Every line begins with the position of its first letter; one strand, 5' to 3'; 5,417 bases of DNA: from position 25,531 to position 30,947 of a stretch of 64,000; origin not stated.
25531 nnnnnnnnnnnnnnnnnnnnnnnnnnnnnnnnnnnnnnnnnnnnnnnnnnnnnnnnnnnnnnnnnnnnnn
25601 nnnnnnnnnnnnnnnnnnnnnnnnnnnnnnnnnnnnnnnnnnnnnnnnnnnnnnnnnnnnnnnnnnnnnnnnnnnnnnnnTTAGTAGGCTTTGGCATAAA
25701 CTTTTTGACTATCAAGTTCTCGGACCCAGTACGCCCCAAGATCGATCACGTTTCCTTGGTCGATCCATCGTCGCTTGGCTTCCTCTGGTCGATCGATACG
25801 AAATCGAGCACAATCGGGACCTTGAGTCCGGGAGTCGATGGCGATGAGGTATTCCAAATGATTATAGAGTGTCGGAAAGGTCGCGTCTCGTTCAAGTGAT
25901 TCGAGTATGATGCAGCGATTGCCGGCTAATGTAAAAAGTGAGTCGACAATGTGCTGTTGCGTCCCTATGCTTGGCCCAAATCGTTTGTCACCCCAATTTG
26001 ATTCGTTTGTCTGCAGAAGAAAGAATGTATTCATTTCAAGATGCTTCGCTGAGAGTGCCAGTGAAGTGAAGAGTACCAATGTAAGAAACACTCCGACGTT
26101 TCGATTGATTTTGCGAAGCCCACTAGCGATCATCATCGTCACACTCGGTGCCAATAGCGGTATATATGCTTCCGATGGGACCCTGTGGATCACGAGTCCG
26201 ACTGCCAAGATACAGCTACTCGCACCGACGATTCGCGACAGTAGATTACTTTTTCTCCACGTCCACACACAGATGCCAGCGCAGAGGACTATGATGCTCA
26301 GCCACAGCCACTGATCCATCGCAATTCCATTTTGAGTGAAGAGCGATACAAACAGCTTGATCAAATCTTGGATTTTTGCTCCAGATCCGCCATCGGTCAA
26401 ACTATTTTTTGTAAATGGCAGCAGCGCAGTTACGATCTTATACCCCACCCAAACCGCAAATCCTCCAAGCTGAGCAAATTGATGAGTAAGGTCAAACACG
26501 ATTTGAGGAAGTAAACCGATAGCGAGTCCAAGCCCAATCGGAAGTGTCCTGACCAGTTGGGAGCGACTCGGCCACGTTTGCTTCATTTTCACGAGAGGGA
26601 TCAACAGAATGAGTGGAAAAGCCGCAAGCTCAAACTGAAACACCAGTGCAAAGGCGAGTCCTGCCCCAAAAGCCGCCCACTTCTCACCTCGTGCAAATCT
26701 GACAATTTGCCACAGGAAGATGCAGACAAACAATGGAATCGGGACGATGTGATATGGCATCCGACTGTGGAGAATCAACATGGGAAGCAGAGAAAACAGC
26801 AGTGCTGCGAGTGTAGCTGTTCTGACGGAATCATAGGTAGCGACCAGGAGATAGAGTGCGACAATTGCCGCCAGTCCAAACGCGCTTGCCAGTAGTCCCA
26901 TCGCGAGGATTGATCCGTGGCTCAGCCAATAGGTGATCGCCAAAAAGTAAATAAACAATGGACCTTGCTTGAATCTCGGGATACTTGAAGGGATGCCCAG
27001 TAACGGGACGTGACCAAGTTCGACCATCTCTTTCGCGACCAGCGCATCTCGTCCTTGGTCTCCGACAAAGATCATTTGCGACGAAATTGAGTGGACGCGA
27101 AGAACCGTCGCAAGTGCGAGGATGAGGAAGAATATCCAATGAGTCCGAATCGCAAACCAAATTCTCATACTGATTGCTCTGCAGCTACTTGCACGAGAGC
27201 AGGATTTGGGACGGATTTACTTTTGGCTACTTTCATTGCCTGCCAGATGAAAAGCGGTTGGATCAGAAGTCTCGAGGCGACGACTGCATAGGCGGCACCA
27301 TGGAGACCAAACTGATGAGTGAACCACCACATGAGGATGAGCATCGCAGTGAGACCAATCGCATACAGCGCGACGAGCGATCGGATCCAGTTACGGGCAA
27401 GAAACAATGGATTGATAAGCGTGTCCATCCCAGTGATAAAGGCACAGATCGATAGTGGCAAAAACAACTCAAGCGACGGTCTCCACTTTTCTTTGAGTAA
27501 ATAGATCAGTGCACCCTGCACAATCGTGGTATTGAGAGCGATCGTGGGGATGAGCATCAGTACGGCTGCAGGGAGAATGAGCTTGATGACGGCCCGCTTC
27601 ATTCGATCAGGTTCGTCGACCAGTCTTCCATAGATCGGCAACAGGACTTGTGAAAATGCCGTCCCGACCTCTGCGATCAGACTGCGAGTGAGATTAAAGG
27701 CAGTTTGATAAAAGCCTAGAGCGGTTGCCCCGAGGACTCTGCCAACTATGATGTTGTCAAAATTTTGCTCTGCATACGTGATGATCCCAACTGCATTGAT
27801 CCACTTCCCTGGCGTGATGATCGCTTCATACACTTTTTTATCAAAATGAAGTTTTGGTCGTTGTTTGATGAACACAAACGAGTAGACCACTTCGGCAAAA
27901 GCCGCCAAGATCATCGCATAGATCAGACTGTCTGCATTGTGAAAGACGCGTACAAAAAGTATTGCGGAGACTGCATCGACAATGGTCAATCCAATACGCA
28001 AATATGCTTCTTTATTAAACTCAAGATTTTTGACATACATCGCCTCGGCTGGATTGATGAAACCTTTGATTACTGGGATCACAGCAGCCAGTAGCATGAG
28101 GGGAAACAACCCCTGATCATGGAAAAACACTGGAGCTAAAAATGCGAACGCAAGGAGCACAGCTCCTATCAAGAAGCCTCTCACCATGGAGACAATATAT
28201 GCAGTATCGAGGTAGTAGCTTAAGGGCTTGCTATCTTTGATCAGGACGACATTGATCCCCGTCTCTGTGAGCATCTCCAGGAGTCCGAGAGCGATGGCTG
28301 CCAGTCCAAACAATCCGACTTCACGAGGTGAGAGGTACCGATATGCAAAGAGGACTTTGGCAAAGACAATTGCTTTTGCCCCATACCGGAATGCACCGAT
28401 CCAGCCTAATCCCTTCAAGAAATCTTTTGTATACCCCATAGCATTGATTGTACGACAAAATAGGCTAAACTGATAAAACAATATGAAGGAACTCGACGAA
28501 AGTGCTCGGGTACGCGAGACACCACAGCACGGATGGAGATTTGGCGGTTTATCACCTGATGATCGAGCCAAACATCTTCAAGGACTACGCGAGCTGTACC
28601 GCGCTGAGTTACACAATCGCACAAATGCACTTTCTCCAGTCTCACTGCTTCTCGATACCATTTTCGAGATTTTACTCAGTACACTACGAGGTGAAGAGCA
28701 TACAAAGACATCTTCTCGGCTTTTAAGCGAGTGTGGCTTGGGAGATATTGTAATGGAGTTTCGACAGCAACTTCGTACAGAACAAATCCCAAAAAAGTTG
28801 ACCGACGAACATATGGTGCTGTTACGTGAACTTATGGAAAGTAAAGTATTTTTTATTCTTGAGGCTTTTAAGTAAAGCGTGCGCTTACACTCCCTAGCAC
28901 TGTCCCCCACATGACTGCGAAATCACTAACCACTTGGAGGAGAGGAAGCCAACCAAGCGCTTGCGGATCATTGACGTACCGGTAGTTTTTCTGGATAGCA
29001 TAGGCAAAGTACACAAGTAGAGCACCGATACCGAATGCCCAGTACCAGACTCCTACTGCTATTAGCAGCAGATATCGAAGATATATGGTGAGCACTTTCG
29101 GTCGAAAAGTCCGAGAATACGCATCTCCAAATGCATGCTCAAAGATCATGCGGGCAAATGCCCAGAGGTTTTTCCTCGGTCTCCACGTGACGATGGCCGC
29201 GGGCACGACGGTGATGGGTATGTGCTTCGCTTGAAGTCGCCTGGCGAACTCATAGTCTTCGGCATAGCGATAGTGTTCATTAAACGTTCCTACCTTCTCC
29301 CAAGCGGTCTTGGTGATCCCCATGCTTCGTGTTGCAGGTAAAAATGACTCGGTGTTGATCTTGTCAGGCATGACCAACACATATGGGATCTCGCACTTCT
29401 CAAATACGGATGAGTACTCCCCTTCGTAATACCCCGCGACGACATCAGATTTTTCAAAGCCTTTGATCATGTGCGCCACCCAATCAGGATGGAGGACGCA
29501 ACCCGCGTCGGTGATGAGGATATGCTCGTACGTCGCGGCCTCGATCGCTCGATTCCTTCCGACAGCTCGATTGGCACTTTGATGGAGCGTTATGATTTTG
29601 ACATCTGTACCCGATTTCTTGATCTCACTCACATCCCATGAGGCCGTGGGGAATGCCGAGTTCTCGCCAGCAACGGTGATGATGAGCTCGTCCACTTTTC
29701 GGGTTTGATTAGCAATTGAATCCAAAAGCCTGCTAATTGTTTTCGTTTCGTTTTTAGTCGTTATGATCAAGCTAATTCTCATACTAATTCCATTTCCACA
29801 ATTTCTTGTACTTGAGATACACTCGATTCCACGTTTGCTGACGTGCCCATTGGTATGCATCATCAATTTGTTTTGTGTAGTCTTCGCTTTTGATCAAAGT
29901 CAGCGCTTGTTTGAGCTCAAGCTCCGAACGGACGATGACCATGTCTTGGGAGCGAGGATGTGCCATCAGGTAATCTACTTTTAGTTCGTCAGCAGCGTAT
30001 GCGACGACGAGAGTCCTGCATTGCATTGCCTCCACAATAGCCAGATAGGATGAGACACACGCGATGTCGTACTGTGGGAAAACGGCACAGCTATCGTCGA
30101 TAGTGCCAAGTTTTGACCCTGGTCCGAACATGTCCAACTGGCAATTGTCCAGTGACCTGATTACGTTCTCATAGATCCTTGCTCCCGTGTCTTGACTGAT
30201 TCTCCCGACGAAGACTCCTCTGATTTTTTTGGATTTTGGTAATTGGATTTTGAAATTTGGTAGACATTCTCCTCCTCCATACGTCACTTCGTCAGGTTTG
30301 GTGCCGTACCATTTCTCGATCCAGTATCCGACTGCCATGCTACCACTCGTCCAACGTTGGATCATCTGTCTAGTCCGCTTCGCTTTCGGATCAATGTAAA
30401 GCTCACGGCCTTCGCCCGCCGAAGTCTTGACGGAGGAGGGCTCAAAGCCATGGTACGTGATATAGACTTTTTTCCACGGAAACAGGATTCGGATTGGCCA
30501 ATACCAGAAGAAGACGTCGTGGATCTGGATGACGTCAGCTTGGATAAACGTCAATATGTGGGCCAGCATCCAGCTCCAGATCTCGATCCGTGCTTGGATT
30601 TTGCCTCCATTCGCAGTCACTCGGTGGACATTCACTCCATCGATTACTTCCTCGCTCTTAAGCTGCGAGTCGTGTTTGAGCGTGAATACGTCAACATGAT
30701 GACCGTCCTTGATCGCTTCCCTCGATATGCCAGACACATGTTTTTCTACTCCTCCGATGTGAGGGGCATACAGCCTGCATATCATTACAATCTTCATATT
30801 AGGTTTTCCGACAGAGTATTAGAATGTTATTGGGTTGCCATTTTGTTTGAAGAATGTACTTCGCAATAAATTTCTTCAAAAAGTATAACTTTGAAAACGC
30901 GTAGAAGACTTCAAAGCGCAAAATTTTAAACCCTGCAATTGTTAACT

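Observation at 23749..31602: Eight-gene surface-glycan/protein-glycosylation island with Wzy_C-like, GT39 and Wzx components and an AT-rich methyltransferase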

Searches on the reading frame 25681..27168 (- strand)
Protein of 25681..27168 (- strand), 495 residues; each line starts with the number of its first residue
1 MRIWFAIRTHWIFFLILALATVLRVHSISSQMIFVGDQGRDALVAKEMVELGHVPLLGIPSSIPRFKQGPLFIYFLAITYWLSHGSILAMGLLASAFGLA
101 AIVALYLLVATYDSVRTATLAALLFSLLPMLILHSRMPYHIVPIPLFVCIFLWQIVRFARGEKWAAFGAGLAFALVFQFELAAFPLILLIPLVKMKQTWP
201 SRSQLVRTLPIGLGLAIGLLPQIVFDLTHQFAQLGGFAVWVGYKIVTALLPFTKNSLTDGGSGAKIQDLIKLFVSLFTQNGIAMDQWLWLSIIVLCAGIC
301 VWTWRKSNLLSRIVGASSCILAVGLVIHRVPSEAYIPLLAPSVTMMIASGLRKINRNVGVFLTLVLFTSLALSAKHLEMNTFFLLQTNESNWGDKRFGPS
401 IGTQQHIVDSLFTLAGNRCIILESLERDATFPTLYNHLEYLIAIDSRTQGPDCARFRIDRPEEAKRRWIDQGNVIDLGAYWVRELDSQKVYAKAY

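Call 4: search_protein_families(library=pfam, proteins=[window:25681-27168:-], max_evalue=0.01)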
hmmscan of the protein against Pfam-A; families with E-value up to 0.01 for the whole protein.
window:25681-27168:- (495 aa): 1 family
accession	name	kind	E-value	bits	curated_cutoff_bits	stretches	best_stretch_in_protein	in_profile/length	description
PF13231.12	PMT_2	-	3.5e-06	27.7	26.1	1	68-195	2-132/160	Dolichyl-phosphate-mannose-protein mannosyltransferase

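Call 9: search_protein_families(library=ncbifam, proteins=[window:25681-27168:-], max_evalue=0.01)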
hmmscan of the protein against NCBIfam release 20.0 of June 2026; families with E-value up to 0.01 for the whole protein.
window:25681-27168:- (495 aa): 0 families

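Call 31: search_solved_structures(query=window:25681-27168:-, max_evalue=1)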
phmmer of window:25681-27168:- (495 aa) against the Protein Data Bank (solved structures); distinct sequences matched with E-value up to 1: 1.
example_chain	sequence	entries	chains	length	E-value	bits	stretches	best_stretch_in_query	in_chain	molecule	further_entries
5iww_D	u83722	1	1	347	0.0009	21.5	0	252-299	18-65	PLS9-PPR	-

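Call 81: search_protein_families(library=pfam, proteins=[window:25681-27168:-], max_evalue=10)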
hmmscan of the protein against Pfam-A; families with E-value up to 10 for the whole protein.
window:25681-27168:- (495 aa): 1 family
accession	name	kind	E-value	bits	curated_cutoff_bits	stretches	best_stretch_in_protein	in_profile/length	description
PF13231.12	PMT_2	-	3.5e-06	27.7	26.1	1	68-195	2-132/160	Dolichyl-phosphate-mannose-protein mannosyltransferase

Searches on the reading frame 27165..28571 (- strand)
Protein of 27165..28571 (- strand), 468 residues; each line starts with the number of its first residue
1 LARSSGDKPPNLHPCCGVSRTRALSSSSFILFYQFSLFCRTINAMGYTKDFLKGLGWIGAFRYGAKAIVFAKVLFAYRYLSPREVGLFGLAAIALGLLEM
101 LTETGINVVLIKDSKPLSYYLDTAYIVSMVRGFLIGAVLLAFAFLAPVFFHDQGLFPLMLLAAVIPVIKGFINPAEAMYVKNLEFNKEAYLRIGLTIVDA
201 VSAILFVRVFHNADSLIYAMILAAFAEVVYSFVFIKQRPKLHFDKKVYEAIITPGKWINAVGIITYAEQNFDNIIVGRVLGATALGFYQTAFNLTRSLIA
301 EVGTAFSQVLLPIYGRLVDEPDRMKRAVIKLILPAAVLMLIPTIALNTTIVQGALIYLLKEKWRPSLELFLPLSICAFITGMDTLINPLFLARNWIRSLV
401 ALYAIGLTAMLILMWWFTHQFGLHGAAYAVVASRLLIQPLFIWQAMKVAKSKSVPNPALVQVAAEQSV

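Call 4: search_protein_families(library=pfam, proteins=[window:27165-28571:-], max_evalue=0.01)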
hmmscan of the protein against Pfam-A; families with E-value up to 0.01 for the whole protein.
window:27165-28571:- (468 aa): 2 families
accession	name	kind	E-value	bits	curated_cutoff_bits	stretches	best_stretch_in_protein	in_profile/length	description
PF13440.11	Polysacc_synt_3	-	1.5e-45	156.2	23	1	78-366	4-291/293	Polysaccharide biosynthesis protein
PF01943.22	Polysacc_synt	-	5.9e-18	65.7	28.2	1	52-316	2-272/274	Polysaccharide biosynthesis protein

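Call 9: search_protein_families(library=ncbifam, proteins=[window:27165-28571:-], max_evalue=0.01)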
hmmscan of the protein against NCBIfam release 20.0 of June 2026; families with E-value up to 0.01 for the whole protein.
window:27165-28571:- (468 aa): 3 families
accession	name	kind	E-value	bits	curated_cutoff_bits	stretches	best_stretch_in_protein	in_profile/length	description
NF007773.0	PRK10459.1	equivalog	1.9e-28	99.7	273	1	73-437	29-394/492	MOP flippase family protein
NF047674.1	TeichurnBiosyTuaB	equivalog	3.7e-19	69.1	580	1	48-388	5-343/469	teichuronic acid biosynthesis protein TuaB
NF058658.1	Oglyco_Wzx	exception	3.2e-18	66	720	1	53-446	12-401/478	O-glycosylation flippase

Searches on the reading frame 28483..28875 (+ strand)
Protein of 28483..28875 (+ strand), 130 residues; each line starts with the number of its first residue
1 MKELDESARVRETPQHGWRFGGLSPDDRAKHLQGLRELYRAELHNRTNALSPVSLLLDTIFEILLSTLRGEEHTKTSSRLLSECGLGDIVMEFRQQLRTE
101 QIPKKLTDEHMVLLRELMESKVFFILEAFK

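Call 4: search_protein_families(library=pfam, proteins=[window:28483-28875:+], max_evalue=0.01)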
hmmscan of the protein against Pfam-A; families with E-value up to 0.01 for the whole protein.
window:28483-28875:+ (130 aa): 0 families

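Call 9: search_protein_families(library=ncbifam, proteins=[window:28483-28875:+], max_evalue=0.01)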
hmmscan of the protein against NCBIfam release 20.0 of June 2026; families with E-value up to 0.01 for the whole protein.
window:28483-28875:+ (130 aa): 0 families

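Call 66: search_protein_representatives(protein=window:28483-28875:+)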
Query: 130 residues. Proteins with E-value up to 0.001 (for the whole library): 3; up to 1e-10: 1; up to 1e-30: 1. The best 3 are listed.
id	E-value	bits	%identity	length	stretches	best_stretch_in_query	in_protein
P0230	8.9e-79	277.8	100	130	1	1-130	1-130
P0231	2.3e-08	50.6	43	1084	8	10-32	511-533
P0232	1.7e-04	38.0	46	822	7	8-41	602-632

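Call 75: search_protein_families(library=phrogs, proteins=[window:28483-28875:+], max_evalue=0.01)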
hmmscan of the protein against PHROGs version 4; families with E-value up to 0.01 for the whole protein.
window:28483-28875:+ (130 aa): 0 families

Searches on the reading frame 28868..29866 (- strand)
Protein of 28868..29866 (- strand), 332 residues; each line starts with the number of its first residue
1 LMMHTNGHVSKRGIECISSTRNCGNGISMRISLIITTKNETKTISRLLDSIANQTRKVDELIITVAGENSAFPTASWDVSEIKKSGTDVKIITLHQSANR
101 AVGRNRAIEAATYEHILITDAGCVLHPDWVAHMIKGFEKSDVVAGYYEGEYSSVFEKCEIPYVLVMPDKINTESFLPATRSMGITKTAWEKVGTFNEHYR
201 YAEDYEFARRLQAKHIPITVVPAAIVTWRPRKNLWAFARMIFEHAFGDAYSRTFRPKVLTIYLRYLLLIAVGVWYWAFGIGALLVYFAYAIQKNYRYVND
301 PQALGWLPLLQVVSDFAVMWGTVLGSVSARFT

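Call 4: search_protein_families(library=pfam, proteins=[window:28868-29866:-], max_evalue=0.01)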
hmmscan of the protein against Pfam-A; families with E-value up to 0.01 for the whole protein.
window:28868-29866:- (332 aa): 5 families
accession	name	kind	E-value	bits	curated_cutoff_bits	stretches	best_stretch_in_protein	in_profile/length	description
PF00535.33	Glycos_transf_2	-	2.4e-15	57.3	23.3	1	32-145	1-114/168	Glycosyl transferase family 2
PF13641.12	Glyco_tranf_2_3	-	7.9e-12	46.1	27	1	31-137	3-111/230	Glycosyltransferase like family 2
PF10111.15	Glyco_tranf_2_2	-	2.3e-07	31.1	27.3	1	172-235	158-223/276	Glycosyltransferase like family 2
PF13632.12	Glyco_trans_2_3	-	1.4e-05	25.4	27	1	170-286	65-195/198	Glycosyl transferase family group 2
PF13506.12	Glyco_transf_21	-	6.5e-05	22.9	21.7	1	105-228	23-154/174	Glycosyl transferase family 21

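Call 9: search_protein_families(library=ncbifam, proteins=[window:28868-29866:-], max_evalue=0.01)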
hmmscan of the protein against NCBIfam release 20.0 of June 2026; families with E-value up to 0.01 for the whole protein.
window:28868-29866:- (332 aa): 14 families
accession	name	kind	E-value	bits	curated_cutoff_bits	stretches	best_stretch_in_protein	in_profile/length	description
TIGR03965.1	mycofact_glyco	equivalog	3.6e-18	65.7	280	2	30-144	75-186/467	mycofactocin biosynthesis glycosyltransferase MftF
TIGR04283.1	glyco_like_mftF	equivalog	4.3e-16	59.2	182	1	31-229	1-186/221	TIGR04283 family arsenosugar biosynthesis glycosyltransferase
NF041875.1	EPS_EpsD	equivalog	1.8e-15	57.1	370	1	31-239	1-218/325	exopolysaccharide biosynthesis glycosyltransferase EpsD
TIGR03937.1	PgaC_IcaA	equivalog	4e-08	32.6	422.3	1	29-143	45-156/407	poly-beta-1,6-N-acetyl-D-glucosamine synthase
NF041394.1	GtaseAglG_Halo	equivalog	9e-08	31.7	440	1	29-144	1-114/304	glucosyl-dolichyl phosphate glucuronosyltransferase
NF047683.1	TeichurnBiosyTuaG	equivalog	4.6e-06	26.5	400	1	30-150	7-124/252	teichuronic acid biosynthesis protein TuaG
TIGR03111.1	glyc2_xrt_Gpos1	hypoth_equivalog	5.5e-05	22.1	363.95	1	30-143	50-162/439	TIGR03111 family XrtG-associated glycosyltransferase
NF038302.1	EPS_HpsE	equivalog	8.3e-05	21.7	300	1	30-157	2-130/307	hormogonium polysaccharide biosynthesis glycosyltransferase HpsE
NF007482.0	PRK10073.1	equivalog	8.4e-05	21.7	423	1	29-139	6-112/334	glycosyltransferase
TIGR04242.1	nodulat_NodC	equivalog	0.002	17.2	550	1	27-143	46-162/395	chitooligosaccharide synthase NodC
NF045692.1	OglycostaseCruG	equivalog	0.0027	16.7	600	1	30-121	42-136/386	2'-O-glycosyltransferase CruG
NF047588.1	GlcsyltransPgfSStrep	equivalog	0.003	16.8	500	1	29-146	1-120/308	glycosyltransferase PgfS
TIGR03472.1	HpnI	equivalog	0.0046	15.8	310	0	107-322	121-349/373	bacteriohopanetetrol glucosamine biosynthesis glycosyltransferase HpnI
NF050819.1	PolSacchBiosHfsG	equivalog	0.0074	15.5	500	0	30-124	13-103/302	polysaccharide biosynthesis protein HfsG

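Call 29: search_solved_structures(query=window:28868-29866:-, max_evalue=0.01)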
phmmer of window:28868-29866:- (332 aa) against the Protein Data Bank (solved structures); distinct sequences matched with E-value up to 0.01: 1.
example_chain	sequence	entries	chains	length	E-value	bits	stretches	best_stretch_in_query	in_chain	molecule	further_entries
6h1j_A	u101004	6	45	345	0.00088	21.7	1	26-152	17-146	Probable ss-1,3-N-acetylglucosaminyltransferase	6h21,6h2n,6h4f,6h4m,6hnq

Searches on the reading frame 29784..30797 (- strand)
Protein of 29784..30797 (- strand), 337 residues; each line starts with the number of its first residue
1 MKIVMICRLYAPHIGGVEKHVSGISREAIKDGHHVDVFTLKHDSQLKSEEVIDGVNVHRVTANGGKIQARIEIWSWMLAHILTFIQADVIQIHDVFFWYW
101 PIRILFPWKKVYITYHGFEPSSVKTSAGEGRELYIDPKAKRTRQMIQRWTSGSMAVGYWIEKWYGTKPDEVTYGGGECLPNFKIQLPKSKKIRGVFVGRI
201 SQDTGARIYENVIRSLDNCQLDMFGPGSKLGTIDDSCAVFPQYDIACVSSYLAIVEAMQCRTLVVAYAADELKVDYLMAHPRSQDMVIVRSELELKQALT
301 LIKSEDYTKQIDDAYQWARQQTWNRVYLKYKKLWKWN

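Call 4: search_protein_families(library=pfam, proteins=[window:29784-30797:-], max_evalue=0.01)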
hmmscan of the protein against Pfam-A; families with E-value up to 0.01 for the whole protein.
window:29784-30797:- (337 aa): 3 families
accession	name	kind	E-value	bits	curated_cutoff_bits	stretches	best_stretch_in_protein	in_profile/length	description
PF13439.12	Glyco_transf_4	-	4.1e-15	56.6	28.5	1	14-171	1-159/170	Glycosyltransferase Family 4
PF13579.12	Glyco_trans_4_4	-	5.2e-08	33.8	29.7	1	15-150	1-124/158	Glycosyl transferase 4-like domain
PF13477.12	Glyco_trans_4_2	-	0.0018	18.9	23.4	1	19-96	11-84/139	Glycosyl transferase 4-like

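Call 9: search_protein_families(library=ncbifam, proteins=[window:29784-30797:-], max_evalue=0.01)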
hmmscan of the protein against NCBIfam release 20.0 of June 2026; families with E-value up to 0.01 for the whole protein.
window:29784-30797:- (337 aa): 1 family
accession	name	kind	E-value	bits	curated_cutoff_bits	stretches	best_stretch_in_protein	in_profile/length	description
NF041010.1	glycosy_Agl16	equivalog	4.6e-07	29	575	1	1-59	1-63/352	glycosylation protein Agl16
